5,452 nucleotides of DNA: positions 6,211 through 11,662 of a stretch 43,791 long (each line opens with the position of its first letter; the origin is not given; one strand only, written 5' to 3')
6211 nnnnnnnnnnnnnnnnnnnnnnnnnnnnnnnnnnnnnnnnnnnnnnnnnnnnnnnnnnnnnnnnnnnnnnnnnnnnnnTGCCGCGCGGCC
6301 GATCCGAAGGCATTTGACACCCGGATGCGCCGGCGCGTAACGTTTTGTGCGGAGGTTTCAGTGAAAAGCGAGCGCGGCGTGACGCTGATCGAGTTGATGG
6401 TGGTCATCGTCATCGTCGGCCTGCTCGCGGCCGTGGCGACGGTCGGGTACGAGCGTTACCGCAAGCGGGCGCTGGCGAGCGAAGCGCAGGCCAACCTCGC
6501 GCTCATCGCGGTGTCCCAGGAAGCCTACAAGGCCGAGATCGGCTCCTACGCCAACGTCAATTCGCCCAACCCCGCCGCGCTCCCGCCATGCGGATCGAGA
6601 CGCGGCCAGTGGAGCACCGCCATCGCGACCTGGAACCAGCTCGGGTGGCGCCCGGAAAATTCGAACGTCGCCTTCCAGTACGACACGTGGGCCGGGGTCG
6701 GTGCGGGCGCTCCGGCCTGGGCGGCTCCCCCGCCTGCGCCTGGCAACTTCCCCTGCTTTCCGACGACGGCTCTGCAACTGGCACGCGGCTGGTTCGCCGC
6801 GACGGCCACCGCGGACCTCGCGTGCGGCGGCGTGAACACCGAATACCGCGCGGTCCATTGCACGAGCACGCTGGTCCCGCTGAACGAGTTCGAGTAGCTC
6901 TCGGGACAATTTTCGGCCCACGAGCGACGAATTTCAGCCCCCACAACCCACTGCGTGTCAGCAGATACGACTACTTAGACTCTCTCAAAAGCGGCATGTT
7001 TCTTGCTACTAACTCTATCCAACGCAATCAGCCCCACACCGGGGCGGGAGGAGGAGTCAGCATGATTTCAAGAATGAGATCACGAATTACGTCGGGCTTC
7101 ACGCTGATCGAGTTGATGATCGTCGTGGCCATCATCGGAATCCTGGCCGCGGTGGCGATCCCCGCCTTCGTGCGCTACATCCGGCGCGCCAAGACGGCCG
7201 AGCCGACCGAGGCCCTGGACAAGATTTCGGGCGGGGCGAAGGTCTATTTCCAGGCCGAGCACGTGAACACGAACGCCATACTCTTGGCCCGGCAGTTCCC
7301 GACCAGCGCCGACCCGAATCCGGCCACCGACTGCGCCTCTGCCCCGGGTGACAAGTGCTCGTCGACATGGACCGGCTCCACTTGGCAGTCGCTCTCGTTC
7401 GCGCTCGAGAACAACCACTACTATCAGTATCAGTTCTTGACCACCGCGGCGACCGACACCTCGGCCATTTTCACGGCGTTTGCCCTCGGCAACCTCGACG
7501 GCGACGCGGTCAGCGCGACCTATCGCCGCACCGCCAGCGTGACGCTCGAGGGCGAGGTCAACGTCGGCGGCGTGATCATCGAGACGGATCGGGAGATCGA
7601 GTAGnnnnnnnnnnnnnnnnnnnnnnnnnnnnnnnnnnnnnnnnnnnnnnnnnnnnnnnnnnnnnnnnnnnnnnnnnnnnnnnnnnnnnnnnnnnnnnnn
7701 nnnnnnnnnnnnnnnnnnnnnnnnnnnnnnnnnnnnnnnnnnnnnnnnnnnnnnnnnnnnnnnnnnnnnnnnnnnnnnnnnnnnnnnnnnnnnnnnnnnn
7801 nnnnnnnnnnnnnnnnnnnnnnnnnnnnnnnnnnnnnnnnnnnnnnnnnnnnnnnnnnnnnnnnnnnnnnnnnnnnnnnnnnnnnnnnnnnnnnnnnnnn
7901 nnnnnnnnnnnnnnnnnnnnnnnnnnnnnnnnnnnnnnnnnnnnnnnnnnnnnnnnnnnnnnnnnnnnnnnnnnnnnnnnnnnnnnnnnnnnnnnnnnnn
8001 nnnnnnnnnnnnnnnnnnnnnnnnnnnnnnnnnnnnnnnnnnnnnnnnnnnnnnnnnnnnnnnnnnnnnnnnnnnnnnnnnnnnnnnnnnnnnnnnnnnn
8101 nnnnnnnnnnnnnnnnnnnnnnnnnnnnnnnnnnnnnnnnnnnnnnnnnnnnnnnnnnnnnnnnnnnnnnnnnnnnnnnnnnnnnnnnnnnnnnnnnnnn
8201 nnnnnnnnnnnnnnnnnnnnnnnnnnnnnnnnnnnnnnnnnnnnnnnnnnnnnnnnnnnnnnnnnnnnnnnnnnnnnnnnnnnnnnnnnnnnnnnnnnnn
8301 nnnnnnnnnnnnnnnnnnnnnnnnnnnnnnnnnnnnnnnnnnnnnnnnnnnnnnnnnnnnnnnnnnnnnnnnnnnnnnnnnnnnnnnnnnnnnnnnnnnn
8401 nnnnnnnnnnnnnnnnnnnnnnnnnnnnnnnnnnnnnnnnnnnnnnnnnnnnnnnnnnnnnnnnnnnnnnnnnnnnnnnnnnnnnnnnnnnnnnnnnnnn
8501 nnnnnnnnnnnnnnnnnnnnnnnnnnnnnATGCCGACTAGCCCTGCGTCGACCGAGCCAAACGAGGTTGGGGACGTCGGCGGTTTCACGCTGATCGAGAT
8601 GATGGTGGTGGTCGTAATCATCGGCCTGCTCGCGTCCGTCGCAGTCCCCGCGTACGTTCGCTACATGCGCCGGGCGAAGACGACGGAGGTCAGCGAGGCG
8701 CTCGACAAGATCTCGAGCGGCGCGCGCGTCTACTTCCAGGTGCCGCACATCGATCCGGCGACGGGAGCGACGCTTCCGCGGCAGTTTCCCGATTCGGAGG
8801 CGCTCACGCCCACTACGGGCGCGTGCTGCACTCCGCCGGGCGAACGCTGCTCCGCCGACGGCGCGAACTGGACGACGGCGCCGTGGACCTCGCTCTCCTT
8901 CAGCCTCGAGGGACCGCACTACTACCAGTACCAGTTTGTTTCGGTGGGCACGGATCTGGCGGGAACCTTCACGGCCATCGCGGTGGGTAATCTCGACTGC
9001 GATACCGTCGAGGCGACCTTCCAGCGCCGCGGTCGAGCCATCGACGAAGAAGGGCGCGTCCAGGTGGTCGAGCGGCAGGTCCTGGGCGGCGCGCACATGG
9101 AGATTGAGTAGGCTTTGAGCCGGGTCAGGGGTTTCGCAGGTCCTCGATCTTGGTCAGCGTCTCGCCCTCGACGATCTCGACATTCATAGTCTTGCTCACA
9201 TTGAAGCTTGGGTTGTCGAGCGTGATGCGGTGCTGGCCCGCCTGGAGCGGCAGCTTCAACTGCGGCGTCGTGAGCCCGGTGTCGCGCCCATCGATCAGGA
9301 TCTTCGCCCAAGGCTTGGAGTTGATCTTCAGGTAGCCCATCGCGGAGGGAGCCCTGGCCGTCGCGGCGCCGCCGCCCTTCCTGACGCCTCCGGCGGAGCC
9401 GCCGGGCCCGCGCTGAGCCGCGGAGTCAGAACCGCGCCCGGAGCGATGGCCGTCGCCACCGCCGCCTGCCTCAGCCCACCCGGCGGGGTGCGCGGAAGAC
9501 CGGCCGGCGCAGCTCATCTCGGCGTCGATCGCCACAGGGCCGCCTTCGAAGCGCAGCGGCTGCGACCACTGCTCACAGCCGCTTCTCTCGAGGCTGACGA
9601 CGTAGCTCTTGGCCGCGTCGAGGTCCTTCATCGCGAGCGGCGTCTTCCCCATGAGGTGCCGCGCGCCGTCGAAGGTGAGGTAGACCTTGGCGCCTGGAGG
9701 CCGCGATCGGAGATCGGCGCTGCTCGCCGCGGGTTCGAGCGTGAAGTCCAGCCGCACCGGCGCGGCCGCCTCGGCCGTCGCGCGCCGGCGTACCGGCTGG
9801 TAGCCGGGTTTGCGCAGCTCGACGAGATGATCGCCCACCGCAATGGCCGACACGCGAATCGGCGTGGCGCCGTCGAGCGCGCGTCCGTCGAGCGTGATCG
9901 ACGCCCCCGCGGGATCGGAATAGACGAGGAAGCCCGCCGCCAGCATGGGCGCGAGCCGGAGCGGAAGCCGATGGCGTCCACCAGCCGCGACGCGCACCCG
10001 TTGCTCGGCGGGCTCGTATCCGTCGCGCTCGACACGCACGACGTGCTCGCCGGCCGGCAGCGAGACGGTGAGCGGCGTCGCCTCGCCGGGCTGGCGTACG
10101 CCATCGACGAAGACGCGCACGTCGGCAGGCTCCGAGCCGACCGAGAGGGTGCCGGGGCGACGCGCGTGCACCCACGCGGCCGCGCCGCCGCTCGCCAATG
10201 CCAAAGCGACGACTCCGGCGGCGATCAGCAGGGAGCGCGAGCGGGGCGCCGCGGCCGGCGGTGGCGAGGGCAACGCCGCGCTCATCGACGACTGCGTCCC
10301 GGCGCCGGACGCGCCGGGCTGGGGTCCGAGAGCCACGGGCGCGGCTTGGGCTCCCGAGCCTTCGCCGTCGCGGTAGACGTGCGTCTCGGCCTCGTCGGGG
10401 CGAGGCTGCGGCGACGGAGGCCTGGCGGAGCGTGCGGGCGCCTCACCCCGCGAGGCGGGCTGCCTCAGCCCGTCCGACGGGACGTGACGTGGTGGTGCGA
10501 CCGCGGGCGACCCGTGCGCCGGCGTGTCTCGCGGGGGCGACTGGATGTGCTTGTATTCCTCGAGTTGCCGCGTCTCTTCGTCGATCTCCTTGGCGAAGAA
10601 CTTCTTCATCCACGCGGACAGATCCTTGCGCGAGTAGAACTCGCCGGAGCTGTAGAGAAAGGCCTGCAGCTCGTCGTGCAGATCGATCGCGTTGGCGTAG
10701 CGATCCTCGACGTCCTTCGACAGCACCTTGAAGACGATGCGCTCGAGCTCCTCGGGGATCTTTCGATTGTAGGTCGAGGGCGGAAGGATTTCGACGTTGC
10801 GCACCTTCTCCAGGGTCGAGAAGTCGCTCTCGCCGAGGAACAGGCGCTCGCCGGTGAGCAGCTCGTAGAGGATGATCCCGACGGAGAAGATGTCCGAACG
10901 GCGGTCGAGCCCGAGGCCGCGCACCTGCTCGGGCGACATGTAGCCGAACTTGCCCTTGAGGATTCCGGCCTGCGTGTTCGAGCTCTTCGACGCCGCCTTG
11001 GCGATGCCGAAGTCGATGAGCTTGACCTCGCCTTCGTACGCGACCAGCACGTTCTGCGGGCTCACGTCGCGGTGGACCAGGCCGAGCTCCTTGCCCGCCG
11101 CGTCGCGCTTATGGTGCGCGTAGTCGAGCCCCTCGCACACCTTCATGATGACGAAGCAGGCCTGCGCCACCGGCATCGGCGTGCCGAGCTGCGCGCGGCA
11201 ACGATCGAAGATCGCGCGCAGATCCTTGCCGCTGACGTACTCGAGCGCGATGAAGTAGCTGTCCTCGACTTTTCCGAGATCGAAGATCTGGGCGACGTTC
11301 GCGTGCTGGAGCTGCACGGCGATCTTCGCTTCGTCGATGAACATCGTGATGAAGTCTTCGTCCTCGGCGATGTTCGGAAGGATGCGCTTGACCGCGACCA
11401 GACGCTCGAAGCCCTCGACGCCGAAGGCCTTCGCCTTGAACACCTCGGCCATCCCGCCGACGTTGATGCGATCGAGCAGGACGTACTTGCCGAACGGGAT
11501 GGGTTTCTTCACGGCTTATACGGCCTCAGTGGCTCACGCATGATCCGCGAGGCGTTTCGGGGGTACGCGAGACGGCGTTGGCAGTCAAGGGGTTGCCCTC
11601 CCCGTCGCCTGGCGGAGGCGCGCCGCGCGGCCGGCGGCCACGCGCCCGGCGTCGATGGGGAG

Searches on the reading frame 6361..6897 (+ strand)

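Call 23: search_protein_families(library=pfam, proteins=[window:6361-6897:+], max_evalue=0.001)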
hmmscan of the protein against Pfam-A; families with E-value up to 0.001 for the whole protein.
window:6361-6897:+ (178 aa): 1 family
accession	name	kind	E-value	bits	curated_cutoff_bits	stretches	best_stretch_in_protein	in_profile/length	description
PF07963.17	N_methyl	-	3.5e-08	33.1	21.2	1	1-26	1-26/27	Prokaryotic N-terminal methylation motif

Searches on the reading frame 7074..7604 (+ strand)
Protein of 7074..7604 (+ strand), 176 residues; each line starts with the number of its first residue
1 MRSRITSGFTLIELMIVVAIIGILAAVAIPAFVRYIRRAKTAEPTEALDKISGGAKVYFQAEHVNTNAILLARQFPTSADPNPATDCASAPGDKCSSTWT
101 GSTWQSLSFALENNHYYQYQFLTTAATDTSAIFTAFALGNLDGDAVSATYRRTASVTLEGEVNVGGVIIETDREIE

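Call 23: search_protein_families(library=pfam, proteins=[window:7074-7604:+], max_evalue=0.001)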
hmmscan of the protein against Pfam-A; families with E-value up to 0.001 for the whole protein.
window:7074-7604:+ (176 aa): 1 family
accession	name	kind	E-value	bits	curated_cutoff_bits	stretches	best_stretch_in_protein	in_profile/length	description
PF07963.17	N_methyl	-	1.2e-07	31.5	21.2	1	7-29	5-27/27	Prokaryotic N-terminal methylation motif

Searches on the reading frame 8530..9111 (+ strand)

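Call 23: search_protein_families(library=pfam, proteins=[window:8530-9111:+], max_evalue=0.001)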
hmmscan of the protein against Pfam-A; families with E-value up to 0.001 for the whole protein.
window:8530-9111:+ (193 aa): 1 family
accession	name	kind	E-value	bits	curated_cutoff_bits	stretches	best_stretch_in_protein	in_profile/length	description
PF07963.17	N_methyl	-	7.2e-07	29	21.2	1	17-38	5-26/27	Prokaryotic N-terminal methylation motif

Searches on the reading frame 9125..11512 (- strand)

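Call 9: search_protein_families(library=pfam, proteins=[window:9125-11512:-], max_evalue=0.01)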
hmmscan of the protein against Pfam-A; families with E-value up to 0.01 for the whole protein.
window:9125-11512:- (795 aa): 7 families
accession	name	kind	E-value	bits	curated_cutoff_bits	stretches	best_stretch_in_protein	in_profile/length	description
PF08308.17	PEGA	-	7.2e-43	144.8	20.8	4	530-595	6-70/71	PEGA domain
PF00069.31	Pkinase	-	9.8e-39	133.8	31.7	1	13-273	4-253/263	Protein kinase domain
PF07714.23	PK_Tyr_Ser-Thr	-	1.6e-29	103.5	23.1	1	15-271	6-248/258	Protein tyrosine and serine/threonine kinase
PF13620.12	CarboxypepD_reg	-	3.7e-09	37.2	32.3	1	484-520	44-81/82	Carboxypeptidase regulatory-like domain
PF01636.29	APH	-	0.0019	18.4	23.2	0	136-171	161-197/239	Phosphotransferase enzyme family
PF17667.7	Pkinase_fungal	-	0.0048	16.1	24.1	1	143-199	306-367/387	Fungal protein kinase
PF03109.22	ABC1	-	0.0092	15.6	22.9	0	144-177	187-220/244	ABC1 atypical kinase-like domain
